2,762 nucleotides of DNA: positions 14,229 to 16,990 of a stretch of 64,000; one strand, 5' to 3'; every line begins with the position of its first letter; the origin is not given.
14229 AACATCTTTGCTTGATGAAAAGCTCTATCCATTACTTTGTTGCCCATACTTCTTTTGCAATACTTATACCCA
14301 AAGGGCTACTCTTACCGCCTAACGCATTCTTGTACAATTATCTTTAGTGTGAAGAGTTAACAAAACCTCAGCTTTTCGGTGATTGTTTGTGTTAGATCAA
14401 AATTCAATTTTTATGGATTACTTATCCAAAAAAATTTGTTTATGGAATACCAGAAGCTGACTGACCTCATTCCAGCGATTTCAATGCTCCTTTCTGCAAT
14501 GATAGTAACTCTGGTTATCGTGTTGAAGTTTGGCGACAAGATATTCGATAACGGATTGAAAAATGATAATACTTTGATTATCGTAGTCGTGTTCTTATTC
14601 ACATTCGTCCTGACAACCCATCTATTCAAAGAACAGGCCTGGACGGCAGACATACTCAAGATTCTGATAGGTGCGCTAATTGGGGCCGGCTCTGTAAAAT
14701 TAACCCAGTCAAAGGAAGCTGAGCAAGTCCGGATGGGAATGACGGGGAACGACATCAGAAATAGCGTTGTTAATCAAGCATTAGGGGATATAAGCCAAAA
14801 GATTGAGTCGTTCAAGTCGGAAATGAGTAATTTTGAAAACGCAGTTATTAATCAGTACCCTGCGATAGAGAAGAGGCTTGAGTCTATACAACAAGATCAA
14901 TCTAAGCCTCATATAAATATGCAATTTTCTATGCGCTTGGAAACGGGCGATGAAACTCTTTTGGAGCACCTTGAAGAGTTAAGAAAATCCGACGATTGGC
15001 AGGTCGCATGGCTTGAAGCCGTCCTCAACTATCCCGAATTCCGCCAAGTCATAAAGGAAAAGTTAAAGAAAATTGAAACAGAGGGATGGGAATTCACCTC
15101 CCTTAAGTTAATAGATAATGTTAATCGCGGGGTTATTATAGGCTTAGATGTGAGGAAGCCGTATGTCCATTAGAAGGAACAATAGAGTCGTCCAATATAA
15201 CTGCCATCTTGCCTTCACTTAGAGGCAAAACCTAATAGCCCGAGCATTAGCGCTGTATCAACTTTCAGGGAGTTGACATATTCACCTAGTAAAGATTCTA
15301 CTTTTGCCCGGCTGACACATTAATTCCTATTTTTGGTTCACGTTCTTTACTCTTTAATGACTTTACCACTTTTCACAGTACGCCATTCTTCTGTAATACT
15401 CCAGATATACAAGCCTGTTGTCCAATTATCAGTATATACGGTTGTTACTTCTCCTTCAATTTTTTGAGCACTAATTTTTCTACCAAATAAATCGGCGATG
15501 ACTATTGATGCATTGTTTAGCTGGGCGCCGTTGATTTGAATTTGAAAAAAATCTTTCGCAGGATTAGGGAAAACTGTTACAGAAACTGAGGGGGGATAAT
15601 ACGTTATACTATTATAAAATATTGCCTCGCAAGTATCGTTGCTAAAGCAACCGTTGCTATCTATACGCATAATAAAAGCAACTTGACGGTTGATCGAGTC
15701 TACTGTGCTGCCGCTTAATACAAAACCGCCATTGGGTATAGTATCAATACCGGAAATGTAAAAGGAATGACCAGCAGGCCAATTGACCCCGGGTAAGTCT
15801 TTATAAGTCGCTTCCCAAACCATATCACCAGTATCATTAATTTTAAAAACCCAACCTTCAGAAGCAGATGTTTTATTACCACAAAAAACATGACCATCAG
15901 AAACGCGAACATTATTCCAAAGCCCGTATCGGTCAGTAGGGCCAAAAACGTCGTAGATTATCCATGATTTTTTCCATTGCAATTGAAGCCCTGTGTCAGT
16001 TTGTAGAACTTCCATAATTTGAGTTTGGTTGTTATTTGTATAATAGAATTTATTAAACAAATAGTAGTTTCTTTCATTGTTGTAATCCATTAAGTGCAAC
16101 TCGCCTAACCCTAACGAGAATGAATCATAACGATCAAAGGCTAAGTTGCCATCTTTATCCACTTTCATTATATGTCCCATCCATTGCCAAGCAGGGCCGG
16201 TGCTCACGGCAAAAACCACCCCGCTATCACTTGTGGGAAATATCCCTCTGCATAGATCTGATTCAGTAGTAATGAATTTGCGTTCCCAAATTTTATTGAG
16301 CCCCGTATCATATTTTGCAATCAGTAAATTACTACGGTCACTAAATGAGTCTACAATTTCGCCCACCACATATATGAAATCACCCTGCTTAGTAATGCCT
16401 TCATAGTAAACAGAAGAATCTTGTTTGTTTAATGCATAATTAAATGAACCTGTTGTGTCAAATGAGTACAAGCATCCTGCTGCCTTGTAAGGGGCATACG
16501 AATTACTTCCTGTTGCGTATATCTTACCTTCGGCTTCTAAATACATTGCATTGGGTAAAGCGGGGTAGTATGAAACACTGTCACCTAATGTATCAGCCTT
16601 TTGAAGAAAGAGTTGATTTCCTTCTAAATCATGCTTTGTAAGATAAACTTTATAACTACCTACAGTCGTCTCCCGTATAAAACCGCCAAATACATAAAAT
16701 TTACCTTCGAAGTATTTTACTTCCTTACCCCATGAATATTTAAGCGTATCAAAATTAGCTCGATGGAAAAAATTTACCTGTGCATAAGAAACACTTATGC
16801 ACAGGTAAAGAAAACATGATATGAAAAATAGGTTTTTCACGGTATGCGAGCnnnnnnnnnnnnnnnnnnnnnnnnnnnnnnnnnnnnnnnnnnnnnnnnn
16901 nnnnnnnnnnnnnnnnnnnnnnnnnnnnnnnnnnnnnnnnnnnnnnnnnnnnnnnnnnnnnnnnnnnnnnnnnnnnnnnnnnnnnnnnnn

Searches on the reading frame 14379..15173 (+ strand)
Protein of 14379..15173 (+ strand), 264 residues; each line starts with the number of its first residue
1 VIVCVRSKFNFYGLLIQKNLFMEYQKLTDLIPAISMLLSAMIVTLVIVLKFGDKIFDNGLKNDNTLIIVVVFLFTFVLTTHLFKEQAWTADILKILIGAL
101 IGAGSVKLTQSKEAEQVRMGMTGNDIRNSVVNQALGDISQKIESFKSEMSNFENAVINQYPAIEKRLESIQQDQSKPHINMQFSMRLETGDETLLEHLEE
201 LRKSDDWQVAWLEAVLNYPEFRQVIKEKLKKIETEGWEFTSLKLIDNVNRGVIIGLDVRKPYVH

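Call 3: search_protein_families(library=pfam, proteins=[window:14379-15173:+], max_evalue=0.1)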
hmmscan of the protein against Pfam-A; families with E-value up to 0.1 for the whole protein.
window:14379-15173:+ (264 aa): 6 families
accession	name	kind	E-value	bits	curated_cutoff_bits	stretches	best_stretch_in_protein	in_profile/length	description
PF13346.12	ABC2_membrane_5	-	0.0062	16.5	25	1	34-111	90-166/205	ABC-2 family transporter protein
PF21109.2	Stonustoxin_helical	-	0.029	14.9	27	0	118-155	8-45/96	Stonustoxin helical domain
PF07758.16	DUF1614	-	0.036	14.4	23.9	1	27-102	63-137/171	Protein of unknown function (DUF1614)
PF05223.17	MecA_N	-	0.081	13.7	22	0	160-213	53-106/117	NTF2-like N-terminal transpeptidase domain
PF04906.18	Tweety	-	0.086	11.9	31.8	0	130-181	298-349/431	Tweety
PF02520.22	ANIS5_cation-bd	-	0.089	13.3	29.3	0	131-176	33-78/109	SXP/RAL-2 family protein Ani s 5-like, metal-binding domain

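Call 4: search_protein_families(library=padloc, proteins=[window:14379-15173:+], max_evalue=0.1)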
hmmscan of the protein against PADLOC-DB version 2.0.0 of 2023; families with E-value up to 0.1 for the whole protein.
window:14379-15173:+ (264 aa): 3 families
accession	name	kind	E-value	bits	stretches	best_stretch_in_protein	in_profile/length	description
PDLC00686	Effector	-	0.0026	15.3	1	25-118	14-109/209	2TM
PDLC04681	PDC-M49B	-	0.0044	15.5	1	123-164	52-93/94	-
PDLC00605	ZorA1|ZorA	-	0.0085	12.5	1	118-165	503-543/700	MotA/ExbB/TolQ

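Call 5: search_protein_families(library=ncbifam, proteins=[window:14379-15173:+], max_evalue=0.1)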
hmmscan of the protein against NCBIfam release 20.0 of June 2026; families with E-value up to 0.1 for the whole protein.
window:14379-15173:+ (264 aa): 1 family
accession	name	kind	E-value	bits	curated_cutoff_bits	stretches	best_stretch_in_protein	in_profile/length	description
NF033914.0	antiphage_ZorA_1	subfamily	0.008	14.5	190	1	123-165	445-486/619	anti-phage ZorAB system protein ZorA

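Call 83: search_protein_families(library=phrogs, proteins=[window:14379-15173:+], max_evalue=0.01)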
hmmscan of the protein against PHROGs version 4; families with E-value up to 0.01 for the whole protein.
window:14379-15173:+ (264 aa): 0 families

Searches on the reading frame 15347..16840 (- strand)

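Call 80: search_protein_families(library=pfam, proteins=[window:15347-16840:-], max_evalue=0.0001)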
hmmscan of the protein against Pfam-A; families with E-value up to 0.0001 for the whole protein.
window:15347-16840:- (497 aa): 1 family
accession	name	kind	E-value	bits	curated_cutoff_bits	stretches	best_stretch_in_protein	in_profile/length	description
PF18962.6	Por_Secre_tail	-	4e-10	40.3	27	1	423-490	1-70/75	Secretion system C-terminal sorting domain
